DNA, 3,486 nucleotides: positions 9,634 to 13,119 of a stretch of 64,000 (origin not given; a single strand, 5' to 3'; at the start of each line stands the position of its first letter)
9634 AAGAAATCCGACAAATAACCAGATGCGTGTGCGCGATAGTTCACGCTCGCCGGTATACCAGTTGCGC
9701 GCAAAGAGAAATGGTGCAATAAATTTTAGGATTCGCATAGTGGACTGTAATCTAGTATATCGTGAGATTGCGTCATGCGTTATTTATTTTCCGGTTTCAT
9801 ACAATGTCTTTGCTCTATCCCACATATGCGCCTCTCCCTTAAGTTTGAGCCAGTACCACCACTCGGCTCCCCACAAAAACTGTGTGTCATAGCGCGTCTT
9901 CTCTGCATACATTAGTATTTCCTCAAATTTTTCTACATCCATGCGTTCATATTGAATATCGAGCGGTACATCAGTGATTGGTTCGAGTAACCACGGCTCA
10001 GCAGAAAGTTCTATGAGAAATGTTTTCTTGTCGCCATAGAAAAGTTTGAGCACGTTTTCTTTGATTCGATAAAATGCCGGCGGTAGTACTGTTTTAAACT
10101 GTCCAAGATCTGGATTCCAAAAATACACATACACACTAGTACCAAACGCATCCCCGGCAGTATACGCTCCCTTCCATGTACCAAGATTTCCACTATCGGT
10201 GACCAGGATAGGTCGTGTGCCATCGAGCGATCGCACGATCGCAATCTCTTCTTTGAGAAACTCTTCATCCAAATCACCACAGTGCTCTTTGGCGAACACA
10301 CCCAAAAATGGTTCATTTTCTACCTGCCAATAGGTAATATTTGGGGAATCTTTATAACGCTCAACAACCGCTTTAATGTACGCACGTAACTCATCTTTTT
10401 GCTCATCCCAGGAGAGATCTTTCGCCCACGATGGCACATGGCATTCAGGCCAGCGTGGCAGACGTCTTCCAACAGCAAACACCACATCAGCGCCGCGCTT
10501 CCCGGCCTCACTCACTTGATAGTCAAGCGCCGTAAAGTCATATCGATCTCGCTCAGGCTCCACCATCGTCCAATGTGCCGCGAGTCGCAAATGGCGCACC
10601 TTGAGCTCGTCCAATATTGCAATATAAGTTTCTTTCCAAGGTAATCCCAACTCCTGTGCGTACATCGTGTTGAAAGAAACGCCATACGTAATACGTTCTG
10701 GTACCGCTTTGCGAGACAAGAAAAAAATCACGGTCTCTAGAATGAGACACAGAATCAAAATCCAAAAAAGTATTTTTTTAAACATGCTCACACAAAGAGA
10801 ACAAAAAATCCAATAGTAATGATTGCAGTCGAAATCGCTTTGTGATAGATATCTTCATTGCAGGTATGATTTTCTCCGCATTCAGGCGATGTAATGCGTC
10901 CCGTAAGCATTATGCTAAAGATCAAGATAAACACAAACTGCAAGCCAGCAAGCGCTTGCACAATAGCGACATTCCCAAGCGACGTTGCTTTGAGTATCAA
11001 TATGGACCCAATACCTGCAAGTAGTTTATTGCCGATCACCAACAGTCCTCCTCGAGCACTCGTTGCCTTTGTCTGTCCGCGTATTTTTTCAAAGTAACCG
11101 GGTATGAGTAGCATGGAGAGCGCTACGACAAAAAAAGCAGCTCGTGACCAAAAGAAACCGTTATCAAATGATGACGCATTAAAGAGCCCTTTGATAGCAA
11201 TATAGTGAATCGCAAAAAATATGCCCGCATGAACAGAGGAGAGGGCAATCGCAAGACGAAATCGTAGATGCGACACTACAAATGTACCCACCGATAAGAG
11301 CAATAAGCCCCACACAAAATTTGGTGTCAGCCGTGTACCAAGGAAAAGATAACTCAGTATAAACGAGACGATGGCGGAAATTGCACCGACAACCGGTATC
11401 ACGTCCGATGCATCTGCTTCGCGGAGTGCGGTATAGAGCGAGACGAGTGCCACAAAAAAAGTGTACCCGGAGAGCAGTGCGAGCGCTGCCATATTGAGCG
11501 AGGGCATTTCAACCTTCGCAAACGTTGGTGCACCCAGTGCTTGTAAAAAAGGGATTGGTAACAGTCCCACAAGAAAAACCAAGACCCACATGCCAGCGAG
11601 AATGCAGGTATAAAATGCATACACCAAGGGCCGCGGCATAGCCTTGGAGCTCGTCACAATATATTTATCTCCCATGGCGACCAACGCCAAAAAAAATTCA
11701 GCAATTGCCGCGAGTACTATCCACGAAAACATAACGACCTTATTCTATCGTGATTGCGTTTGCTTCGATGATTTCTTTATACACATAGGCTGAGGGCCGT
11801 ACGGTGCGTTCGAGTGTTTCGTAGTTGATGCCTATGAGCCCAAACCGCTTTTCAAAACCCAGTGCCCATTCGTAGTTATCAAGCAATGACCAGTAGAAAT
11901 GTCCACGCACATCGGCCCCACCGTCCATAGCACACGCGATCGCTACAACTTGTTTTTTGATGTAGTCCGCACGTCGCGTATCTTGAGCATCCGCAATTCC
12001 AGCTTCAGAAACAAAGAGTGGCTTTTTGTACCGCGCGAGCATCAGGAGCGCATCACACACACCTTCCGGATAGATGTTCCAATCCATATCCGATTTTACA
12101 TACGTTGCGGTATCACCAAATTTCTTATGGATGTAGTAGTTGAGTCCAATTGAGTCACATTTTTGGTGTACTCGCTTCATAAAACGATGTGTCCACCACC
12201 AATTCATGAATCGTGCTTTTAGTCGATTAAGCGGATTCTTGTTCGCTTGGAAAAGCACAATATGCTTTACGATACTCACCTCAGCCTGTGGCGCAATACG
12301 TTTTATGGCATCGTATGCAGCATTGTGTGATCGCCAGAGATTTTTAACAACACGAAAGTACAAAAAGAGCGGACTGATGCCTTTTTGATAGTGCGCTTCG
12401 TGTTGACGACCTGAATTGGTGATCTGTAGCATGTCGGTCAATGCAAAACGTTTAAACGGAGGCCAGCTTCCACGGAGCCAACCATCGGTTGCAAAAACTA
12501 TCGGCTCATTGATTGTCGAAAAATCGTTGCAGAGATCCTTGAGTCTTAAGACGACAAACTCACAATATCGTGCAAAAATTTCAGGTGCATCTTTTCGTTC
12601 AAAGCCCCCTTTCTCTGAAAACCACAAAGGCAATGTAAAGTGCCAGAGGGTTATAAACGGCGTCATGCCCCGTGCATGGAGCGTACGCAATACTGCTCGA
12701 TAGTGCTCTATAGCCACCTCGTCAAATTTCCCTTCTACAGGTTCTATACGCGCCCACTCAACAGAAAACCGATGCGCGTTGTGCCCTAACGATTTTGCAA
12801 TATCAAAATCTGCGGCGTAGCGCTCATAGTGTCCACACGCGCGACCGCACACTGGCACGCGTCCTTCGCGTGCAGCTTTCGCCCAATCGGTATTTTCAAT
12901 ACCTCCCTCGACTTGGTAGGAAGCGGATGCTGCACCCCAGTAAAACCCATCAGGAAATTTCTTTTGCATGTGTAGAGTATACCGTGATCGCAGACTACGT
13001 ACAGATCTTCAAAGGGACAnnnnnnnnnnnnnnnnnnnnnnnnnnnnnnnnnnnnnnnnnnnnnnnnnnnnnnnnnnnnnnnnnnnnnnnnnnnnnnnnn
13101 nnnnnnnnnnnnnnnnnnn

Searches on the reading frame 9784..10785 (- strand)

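Call 41: search_protein_families(library=pfam, proteins=[window:9784-10785:-], max_evalue=0.00001)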
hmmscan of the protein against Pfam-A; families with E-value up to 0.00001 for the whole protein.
window:9784-10785:- (333 aa): 2 families
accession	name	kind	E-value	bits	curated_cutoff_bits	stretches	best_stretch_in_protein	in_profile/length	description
PF02449.21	Glyco_hydro_42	-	4.3e-12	46.5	21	0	54-106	15-68/376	Beta-galactosidase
PF00331.26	Glyco_hydro_10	-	5.8e-07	29.5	22.1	1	71-160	46-130/311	Glycosyl hydrolase family 10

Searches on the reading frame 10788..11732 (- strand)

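Call 41: search_protein_families(library=pfam, proteins=[window:10788-11732:-], max_evalue=0.00001)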
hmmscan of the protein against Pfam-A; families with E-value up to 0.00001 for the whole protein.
window:10788-11732:- (314 aa): 1 family
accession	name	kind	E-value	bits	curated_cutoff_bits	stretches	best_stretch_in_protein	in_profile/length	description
PF00892.27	EamA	-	7.5e-07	29.9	28.2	1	3-154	2-134/135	EamA-like transporter family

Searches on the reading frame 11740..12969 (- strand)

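Call 41: search_protein_families(library=pfam, proteins=[window:11740-12969:-], max_evalue=0.00001)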
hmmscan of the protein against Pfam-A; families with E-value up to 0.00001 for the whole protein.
window:11740-12969:- (409 aa): 1 family
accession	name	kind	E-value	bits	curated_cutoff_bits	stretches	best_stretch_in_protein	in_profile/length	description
PF00232.24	Glyco_hydro_1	-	1.4e-68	231.8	22.6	2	2-279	2-295/453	Glycosyl hydrolase family 1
